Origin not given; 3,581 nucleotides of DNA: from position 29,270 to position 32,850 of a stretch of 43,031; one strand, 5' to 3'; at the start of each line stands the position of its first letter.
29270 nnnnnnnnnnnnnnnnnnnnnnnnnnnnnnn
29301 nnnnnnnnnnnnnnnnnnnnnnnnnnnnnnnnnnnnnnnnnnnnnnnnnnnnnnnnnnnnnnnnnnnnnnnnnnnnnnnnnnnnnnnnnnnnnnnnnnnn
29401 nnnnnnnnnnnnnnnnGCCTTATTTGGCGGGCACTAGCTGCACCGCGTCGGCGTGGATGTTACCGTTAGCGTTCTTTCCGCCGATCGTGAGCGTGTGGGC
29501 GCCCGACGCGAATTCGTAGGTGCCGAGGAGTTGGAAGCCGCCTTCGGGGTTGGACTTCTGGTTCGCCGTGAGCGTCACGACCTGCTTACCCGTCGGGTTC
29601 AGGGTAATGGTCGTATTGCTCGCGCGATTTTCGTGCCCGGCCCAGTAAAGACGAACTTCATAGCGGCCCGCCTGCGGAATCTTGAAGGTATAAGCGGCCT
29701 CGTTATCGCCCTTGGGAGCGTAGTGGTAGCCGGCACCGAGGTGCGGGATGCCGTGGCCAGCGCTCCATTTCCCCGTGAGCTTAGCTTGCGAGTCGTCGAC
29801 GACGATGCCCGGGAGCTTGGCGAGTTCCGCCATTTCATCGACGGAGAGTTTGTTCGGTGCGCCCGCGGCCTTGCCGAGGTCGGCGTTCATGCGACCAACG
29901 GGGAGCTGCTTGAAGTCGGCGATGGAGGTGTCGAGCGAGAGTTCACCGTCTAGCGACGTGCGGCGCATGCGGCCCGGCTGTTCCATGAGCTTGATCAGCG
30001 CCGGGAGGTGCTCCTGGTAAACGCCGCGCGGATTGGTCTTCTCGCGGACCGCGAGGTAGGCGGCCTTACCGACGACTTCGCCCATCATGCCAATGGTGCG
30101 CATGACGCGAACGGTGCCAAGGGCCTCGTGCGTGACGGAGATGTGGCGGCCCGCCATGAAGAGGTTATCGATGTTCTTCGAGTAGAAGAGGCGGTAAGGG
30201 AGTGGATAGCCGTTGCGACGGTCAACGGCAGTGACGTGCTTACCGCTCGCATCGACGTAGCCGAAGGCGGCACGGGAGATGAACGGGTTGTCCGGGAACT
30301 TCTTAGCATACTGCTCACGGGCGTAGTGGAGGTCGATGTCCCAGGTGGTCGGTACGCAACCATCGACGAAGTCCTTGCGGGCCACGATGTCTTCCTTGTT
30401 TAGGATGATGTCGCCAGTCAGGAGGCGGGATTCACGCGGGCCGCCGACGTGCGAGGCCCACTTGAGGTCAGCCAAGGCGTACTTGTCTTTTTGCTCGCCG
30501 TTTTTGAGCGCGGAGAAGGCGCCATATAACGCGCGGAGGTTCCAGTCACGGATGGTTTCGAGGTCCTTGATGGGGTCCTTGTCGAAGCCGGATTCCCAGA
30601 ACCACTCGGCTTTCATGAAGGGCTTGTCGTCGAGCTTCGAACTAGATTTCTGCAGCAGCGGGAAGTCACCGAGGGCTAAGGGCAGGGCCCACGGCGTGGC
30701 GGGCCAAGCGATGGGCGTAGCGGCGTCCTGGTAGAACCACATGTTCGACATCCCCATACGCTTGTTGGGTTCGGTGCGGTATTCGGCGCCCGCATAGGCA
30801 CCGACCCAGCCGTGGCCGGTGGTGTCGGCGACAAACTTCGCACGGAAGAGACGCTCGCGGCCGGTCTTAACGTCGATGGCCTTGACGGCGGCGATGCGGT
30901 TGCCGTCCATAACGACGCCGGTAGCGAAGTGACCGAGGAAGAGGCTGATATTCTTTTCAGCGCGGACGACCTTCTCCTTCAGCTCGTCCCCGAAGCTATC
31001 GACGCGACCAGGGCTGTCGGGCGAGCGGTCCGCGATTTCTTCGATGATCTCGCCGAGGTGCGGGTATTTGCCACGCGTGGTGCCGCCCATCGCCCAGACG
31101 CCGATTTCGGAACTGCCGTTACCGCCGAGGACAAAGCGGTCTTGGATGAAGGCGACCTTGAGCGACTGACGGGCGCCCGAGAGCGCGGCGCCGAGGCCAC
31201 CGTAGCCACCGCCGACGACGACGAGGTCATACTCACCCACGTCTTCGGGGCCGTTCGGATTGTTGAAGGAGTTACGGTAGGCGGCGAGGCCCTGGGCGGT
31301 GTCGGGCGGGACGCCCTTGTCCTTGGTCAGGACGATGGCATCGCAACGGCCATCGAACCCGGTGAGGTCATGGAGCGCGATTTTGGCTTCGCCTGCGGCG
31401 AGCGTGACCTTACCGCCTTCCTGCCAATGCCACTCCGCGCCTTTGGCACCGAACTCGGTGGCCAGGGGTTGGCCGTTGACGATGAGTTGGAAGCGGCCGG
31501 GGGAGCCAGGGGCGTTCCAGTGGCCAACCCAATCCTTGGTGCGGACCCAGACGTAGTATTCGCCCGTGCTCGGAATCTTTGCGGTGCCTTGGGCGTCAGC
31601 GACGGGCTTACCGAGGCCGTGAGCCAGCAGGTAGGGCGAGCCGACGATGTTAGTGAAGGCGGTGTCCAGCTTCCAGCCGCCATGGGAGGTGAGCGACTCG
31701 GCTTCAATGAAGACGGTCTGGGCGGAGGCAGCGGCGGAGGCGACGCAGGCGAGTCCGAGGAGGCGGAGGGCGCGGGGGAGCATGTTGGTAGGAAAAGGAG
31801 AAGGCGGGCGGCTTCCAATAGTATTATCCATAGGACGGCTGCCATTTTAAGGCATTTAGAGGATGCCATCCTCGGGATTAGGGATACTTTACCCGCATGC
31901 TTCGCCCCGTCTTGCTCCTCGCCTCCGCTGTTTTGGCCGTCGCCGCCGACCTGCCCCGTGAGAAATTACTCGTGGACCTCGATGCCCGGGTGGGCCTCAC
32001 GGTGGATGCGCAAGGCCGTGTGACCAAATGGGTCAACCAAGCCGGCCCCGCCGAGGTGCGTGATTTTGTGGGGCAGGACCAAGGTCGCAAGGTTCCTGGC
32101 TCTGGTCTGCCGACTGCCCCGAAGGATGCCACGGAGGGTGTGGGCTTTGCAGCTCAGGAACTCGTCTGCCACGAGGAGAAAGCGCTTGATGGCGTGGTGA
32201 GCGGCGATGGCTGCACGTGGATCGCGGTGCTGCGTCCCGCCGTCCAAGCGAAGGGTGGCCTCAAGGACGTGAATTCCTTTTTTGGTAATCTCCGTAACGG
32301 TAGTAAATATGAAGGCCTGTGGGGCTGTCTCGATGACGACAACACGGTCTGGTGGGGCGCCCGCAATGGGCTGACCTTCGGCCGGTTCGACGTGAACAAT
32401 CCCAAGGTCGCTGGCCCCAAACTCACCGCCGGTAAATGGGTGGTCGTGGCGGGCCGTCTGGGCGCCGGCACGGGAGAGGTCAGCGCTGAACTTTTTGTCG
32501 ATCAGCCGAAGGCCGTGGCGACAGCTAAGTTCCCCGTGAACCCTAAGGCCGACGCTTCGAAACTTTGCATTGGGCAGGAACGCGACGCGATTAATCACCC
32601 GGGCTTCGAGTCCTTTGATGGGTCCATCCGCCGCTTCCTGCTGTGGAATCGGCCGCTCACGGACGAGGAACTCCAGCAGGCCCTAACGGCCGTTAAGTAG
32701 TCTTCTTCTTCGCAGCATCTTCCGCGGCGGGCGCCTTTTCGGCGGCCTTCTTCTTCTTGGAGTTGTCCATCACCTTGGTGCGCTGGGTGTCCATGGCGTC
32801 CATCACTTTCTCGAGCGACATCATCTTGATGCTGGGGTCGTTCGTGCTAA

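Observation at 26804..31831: Exported FAD oxidoreductase coupled to a one-polypeptide flavinylation and transmembrane electron-conduit module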

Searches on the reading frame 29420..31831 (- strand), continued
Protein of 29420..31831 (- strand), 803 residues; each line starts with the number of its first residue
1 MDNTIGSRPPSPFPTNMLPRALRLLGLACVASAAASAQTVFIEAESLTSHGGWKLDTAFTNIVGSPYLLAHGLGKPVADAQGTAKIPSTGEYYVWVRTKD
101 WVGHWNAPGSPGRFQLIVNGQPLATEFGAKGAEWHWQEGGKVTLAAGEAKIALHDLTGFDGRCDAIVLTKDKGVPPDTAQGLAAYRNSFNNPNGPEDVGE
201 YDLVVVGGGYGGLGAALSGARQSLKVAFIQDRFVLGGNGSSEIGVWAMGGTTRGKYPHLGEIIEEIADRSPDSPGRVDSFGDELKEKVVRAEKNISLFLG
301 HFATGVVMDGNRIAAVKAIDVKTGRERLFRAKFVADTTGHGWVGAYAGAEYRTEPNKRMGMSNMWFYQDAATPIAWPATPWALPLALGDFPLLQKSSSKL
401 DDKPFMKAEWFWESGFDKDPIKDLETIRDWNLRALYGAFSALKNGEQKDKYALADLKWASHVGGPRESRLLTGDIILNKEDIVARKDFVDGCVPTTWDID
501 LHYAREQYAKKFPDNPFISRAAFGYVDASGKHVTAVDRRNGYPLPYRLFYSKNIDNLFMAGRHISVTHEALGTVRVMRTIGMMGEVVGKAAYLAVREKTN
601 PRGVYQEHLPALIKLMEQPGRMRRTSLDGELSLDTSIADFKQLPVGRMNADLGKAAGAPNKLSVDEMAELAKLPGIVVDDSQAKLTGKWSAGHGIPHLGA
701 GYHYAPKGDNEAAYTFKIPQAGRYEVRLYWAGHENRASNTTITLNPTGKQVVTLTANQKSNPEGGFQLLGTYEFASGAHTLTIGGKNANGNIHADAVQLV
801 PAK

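Call 36: predict_structure(alignment_id=A2)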
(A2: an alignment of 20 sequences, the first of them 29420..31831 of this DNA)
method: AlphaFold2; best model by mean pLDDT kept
length: 803 residues; sequences in the alignment: 20
mean_pLDDT: 65.6   pTM: 0.60
mean pLDDT of the five models: 65.6, 65.4, 63.7, 60.8, 53.2
residues with pLDDT >= 90: 115; 70-90: 297; 50-70: 154; < 50: 237
segments of 3 or more residues with pLDDT < 50: 1-36, 58-65, 233-286, 357-359, 412-415, 462-469, 473-548, 562-579, 639-663
pLDDT, mean of each block of 10 residues (from residue 1): 29 32 39 56 83 63 58 72 93 89 73 88 88 84 94 80 86 65 73 88 82 78 89 38 26 28 31 32 50 77 86 89 80 81 76 53 68 78 79 58 61 55 71 81 88 75 44 43 40 28 30 30 36 34 40 79 34 36 71 93 75 62 82 64 32 31 51 75 86 60 84 88 88 83 76 87 81 88 89 86 80
secondary structure, 60 per line:
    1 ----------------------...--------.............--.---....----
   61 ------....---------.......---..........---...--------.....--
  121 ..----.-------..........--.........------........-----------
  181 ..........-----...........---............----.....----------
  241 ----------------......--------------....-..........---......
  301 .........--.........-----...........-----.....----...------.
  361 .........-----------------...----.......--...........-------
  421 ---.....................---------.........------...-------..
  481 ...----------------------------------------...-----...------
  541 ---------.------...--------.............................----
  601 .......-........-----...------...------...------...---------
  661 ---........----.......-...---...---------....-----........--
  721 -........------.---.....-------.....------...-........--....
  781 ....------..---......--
elements in order (helices of 4 or more, strands of 3 or more residues): H34-38 E39-43 E53-56 E67-70 E80-86 E90-99 E114-118 E135-144 E147-155 E162-169 H181-190 E196-206 H210-221 E226-230 H257-262 H277-280 H282-291 E295-309 E312-320 E326-336 H342-346 E351-353 E360-369 E394-400 E403-413 H424-444 E454-462 E469-471 H479-483 E524-526 E532-534 E557-559 H568-596 H601-607 H609-616 E622-624 E631-633 H664-671 E676-679 E684-686 E690-692 E702-705 E711-718 E722-729 E740-744 E752-756 E767-774 E777-784 E796-801

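Call 38: fold_search(model_id=the predicted structure, library=pdb)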
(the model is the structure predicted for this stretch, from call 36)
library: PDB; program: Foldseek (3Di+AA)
matches with E <= 10: 1945; with E <= 0.001: 694
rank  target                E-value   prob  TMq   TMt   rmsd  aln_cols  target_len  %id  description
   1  8w7n                  2.5e-11  1.00  0.14  0.11  30.3       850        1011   10  Crystal structure of the in-cell Cry1Aa purified from Bacillus thuringiensis (released 2024-03-06)
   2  4w8j                  5.5e-10  1.00  0.13  0.10  29.8       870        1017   10  Structure of the full-length insecticidal protein Cry1Ac reveals intriguing details of toxin packaging into in vivo form (released 2014-09-17)
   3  9h9a                  6.1e-10  1.00  0.13  0.09  28.0       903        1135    9  native structure of the full-length pesticidal protein Cry8Ba2, from crystals formed in vivo (form 1) (released 2025-12-03)
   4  9qxq                  7.6e-10  1.00  0.14  0.10  29.6       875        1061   11  native structure of full-length pesticidal protein Cry1Ca18 at pH9, from crystals formed in vivo (released 2026-02-11)
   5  9h99                  8.1e-10  1.00  0.14  0.11  29.0       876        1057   10  Native structure of the full-length pesticidal protein Cry1Ca18 at pH7, from crystals formed in vivo (released 2025-11-12)
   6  6f2p                  1.2e-09  1.00  0.15  0.12   1.9       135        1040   32  Structure of Paenibacillus xanthan lyase to 2.6 A resolution (released 2018-12-05)
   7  3e1t                  2.8e-09  1.00  0.24  0.39  11.3       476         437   13  Structure and action of the myxobacterial chondrochloren halogenase CndH, a new variant of FAD-dependent halogenases (released 2009-02-24)
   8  3zm8_A                4.9e-09  1.00  0.14  0.25  21.4       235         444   18  Crystal structure of Podospora anserina GH26-CBM35 beta-(1,4)- mannanase (released 2013-04-17)
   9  3oz2                  8.5e-09  1.00  0.25  0.45   9.4       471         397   14  Crystal structure of a geranylgeranyl bacteriochlorophyll reductase-like (Ta0516) from Thermoplasma acidophilum at 1.60  (released 2010-10-27)
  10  8zop                  1.1e-08  1.00  0.25  0.44  11.8       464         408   13  Structure of FasV in complex with FAD (released 2025-04-02)
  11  8fhj_A                3.4e-08  1.00  0.23  0.33  10.9       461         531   10  Crystal structure of a FAD monooxygenease from Methylocystis sp. Strain SB2 (released 2023-05-03)
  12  8urd_C                3.5e-08  1.00  0.24  0.43  10.8       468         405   10  Bacillus niacini flavin monooxygenase with bound (2,6)DHP (released 2024-09-18)
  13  6u0p_F                4.2e-08  1.00  0.23  0.31  11.5       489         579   13  Crystal structure of PieE, the flavin-dependent monooxygenase involved in the biosynthesis of piericidin A1 (released 2020-03-11)
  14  6u0s_C                6.8e-08  1.00  0.23  0.31  11.2       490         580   13  Crystal structure of the flavin-dependent monooxygenase PieE in complex with FAD and substrate (released 2020-03-11)
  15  6u0p_B                7.2e-08  1.00  0.23  0.31  11.1       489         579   13  Crystal structure of PieE, the flavin-dependent monooxygenase involved in the biosynthesis of piericidin A1 (released 2020-03-11)
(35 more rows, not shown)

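Call 46: search_solved_structures(query=A2, max_evalue=0.01)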
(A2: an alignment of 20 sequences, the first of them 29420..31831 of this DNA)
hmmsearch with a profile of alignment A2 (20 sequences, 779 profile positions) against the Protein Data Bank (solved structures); distinct sequences matched with E-value up to 0.01: 36.
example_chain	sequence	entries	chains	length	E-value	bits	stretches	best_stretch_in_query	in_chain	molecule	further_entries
6f2p_A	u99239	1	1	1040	9e-16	60.6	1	648-778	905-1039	Paenibacillus xanthan lyase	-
1e39_A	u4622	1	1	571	5.6e-05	24.9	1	164-224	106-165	FUMARATE REDUCTASE FLAVOPROTEIN SUBUNIT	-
1jry_A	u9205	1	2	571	5.6e-05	24.9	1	164-224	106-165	FLAVOCYTOCHROME C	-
2b7s_A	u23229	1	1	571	5.6e-05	24.9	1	164-224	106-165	Fumarate reductase flavoprotein subunit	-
1kss_A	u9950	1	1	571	5.6e-05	24.9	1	164-224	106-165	flavocytochrome c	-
1jrx_A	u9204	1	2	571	5.6e-05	24.9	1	164-224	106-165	FLAVOCYTOCHROME C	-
1q9i_A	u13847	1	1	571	5.6e-05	24.9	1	164-224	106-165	flavocytochrome c3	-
1p2e_A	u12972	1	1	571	5.6e-05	24.9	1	164-224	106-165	flavocytochrome c3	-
1qjd_A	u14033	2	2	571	5.6e-05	24.9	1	164-224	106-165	FLAVOCYTOCHROME C3 | Fumarate reductase flavoprotein subunit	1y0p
1p2h_A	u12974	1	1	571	5.6e-05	24.9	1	164-224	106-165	flavocytochrome c3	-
2b7r_A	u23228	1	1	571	5.6e-05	24.9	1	164-224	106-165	Fumarate reductase flavoprotein subunit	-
1jrz_A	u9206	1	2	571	5.6e-05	24.9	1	164-224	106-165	FLAVOCYTOCHROME C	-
1ksu_A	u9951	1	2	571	5.6e-05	24.9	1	164-224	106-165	flavocytochrome c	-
1lj1_A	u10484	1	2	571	5.7e-05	24.9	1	164-224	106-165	flavocytochrome c3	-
1m64_A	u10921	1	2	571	5.7e-05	24.9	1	164-224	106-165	flavocytochrome c3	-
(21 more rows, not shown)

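Call 60: find_encoding_contigs(protein=P0240, flank=6000, max_places=2)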
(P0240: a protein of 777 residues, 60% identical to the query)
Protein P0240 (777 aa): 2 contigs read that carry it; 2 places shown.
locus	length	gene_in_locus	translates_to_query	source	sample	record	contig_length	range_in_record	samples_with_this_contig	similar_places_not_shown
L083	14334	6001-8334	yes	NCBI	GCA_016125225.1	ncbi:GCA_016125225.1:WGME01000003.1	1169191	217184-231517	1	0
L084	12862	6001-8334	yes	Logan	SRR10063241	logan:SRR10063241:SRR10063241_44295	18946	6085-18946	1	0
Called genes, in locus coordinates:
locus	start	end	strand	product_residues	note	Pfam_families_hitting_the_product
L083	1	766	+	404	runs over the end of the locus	PF00072:Response_reg, PF13614:AAA_31 (weak), PF01656:CbiA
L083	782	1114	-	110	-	-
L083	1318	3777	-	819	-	PF01740:STAS (weak), PF13466:STAS_2, PF02922:CBM_48, PF00128:Alpha-amylase, PF21156:ISOA1-3_C, PF21331:Isoamylase_C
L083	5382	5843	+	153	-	PF05014:Nuc_deoxyrib_tr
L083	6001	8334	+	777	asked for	PF01266:DAO (weak), PF12831:FAD_oxidored, PF25275:Golvesin_C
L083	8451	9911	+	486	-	PF23500:DUF7133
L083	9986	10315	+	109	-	PF01906:YbjQ_1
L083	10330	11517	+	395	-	PF01053:Cys_Met_Meta_PP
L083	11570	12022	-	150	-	-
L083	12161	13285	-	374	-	PF01075:Glyco_transf_9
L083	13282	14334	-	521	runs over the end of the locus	PF00294:PfkB, PF01467:CTP_transf_like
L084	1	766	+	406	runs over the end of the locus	PF00072:Response_reg, PF13614:AAA_31 (weak), PF01656:CbiA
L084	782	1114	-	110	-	-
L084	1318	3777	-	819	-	PF01740:STAS (weak), PF13466:STAS_2, PF02922:CBM_48, PF00128:Alpha-amylase, PF21156:ISOA1-3_C, PF21331:Isoamylase_C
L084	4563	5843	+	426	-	PF05014:Nuc_deoxyrib_tr (weak)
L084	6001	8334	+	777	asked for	PF01266:DAO (weak), PF12831:FAD_oxidored, PF25275:Golvesin_C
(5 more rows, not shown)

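Call 61: find_encoding_contigs(protein=P0227, flank=6000, max_places=2)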
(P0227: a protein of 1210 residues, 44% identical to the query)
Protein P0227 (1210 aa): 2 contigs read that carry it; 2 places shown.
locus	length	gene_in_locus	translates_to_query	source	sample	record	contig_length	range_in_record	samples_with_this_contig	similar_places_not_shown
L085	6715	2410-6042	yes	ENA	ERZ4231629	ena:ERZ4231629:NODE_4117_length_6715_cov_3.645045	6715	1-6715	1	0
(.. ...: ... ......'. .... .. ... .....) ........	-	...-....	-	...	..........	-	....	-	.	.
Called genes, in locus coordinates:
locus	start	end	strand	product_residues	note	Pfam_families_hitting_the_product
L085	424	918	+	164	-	-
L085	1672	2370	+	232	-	-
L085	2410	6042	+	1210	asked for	PF01266:DAO (weak), PF07992:Pyr_redox_2 (weak), PF12831:FAD_oxidored, PF13450:NAD_binding_8, PF12831:FAD_oxidored, PF00890:FAD_binding_2 (weak), PF01134:GIDA (weak), PF12831:FAD_oxidored, +6 more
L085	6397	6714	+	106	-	?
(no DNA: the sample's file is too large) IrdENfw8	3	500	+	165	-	?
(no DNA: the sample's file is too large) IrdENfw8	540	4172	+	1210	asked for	PF01266:DAO (weak), PF07992:Pyr_redox_2 (weak), PF12831:FAD_oxidored, PF13450:NAD_binding_8, PF12831:FAD_oxidored, PF00890:FAD_binding_2 (weak), PF01134:GIDA (weak), PF12831:FAD_oxidored, +6 more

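Call 62: search_protein_families(library=pfam, proteins=[L083:8451-9911:+], max_evalue=0.1)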
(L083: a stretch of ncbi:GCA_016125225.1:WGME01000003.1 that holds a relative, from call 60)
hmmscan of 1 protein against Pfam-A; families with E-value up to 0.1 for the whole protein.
L083:8451-9911:+ (486 aa): 4 families
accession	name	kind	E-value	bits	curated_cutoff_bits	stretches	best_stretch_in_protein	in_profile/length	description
PF23500.1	DUF7133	-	2.7e-07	30.7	27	1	76-206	77-211/385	Domain of unknown function (DUF7133)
PF08450.18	SGL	-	0.0046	17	26.3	1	133-199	85-150/246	SMP-30/Gluconolactonase/LRE-like region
PF18884.5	TSP3_bac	-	0.013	15.8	25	1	108-120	1-13/22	Bacterial TSP3 repeat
PF03276.19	Gag_spuma_N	-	0.061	13.7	25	0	239-304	48-113/142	Spumavirus gag protein, N-terminal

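Call 79: find_encoding_contigs(protein=P0234, flank=5000, max_places=1)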
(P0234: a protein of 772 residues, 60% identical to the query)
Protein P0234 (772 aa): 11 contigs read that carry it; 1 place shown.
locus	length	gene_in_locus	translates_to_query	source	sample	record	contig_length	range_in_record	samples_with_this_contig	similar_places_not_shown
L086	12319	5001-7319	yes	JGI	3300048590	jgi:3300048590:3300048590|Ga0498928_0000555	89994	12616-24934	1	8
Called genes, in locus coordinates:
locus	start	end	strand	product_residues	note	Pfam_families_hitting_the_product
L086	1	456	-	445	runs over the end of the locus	PF04055:Radical_SAM, PF06969:HemN_C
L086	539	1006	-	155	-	PF02082:Rrf2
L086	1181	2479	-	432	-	PF00069:Pkinase, PF07714:PK_Tyr_Ser-Thr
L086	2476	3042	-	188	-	-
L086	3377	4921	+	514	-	PF12708:Pect-lyase_RHGA_epim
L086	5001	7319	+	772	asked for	PF00890:FAD_binding_2 (weak), PF01266:DAO (weak), PF12831:FAD_oxidored, PF25275:Golvesin_C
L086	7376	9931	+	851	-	PF04205:FMN_bind, PF12801:Fer4_5, PF02424:ApbE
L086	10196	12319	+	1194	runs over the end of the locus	PF23500:DUF7133, PF13646:HEAT_2 (weak), PF13442:Cytochrome_CBB3 (faint)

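Call 80: find_encoding_contigs(protein=P0230, flank=5000, max_places=1)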
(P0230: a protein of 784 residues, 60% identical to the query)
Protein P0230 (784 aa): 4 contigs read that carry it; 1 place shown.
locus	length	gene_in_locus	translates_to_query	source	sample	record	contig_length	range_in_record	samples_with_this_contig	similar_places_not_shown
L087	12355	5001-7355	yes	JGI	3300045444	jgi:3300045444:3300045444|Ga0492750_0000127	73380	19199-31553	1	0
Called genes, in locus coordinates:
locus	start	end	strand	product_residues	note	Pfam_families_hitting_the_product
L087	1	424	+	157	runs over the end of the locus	PF00011:HSP20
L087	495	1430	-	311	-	PF01022:HTH_5, PF12840:HTH_20 (weak), PF13489:Methyltransf_23, PF01209:Ubie_methyltran, PF13847:Methyltransf_31, PF08241:Methyltransf_11, PF08242:Methyltransf_12, PF13649:Methyltransf_25, +1 more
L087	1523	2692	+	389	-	PF00438:S-AdoMet_synt_N, PF02772:S-AdoMet_synt_M, PF02773:S-AdoMet_synt_C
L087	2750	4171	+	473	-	PF05221:AdoHcyase, PF00670:AdoHcyase_NAD, PF02826:2-Hacid_dh_C, PF07991:KARI_N (weak)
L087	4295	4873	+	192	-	PF00849:PseudoU_synth_2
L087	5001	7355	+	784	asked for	PF00890:FAD_binding_2 (weak), PF01266:DAO (weak), PF07992:Pyr_redox_2 (weak), PF12831:FAD_oxidored, PF25275:Golvesin_C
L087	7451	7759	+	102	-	-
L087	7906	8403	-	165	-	PF06725:3D (weak)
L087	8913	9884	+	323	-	PF04542:Sigma70_r2, PF04539:Sigma70_r3, PF04545:Sigma70_r4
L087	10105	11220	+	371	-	PF02163:Peptidase_M50, PF13398:Peptidase_M50B (weak), PF02163:Peptidase_M50, PF00571:CBS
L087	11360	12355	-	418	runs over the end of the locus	PF07394:DUF1501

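Call 81: find_encoding_contigs(protein=P0235, flank=5000, max_places=1)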
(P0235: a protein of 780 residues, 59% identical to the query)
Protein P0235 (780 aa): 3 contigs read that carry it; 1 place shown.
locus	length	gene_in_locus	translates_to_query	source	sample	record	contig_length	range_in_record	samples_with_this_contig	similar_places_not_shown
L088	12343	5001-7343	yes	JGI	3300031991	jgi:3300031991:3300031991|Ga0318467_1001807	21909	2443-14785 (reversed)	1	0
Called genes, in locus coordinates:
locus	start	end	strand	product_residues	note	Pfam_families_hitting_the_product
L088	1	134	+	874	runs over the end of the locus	PF00005:ABC_tran (faint), PF02463:SMC_N (faint), PF20703:nSTAND1 (faint), PF17760:UvrA_inter, PF13304:AAA_21 (weak)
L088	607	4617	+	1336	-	-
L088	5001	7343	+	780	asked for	PF01266:DAO (faint), PF12831:FAD_oxidored, PF25275:Golvesin_C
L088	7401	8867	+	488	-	PF23500:DUF7133 (weak)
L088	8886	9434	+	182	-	-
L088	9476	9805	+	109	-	PF01906:YbjQ_1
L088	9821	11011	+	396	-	PF01053:Cys_Met_Meta_PP, PF01041:DegT_DnrJ_EryC1 (weak)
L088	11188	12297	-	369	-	PF02746:MR_MLE_N, PF26685:DUF8230_C (weak), PF13378:MR_MLE_C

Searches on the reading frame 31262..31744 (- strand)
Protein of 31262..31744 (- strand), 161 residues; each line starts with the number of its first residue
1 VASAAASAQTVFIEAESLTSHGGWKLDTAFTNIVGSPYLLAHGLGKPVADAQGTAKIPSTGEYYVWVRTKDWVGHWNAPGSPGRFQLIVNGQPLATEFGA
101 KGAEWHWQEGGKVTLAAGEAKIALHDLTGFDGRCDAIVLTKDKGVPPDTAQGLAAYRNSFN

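Call 90: search_protein_families(library=pfam, proteins=[window:31262-31744:-], max_evalue=0.01)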
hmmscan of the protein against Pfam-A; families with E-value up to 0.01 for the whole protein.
window:31262-31744:- (161 aa): 1 family
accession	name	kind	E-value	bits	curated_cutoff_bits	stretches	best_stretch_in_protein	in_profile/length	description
PF25275.1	Golvesin_C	-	0.0021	18.6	31.6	1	16-71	9-63/132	Golvesin C-terminal domain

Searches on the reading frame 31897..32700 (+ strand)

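Call 28: search_protein_families(library=pfam, proteins=[window:31897-32700:+], max_evalue=0.001)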
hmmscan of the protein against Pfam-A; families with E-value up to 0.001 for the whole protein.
window:31897-32700:+ (267 aa): 1 family
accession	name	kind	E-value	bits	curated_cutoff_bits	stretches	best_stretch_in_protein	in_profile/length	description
PF13385.13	Laminin_G_3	-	1.1e-07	32.6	27.6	1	145-259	50-150/151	Concanavalin A-like lectin/glucanases superfamily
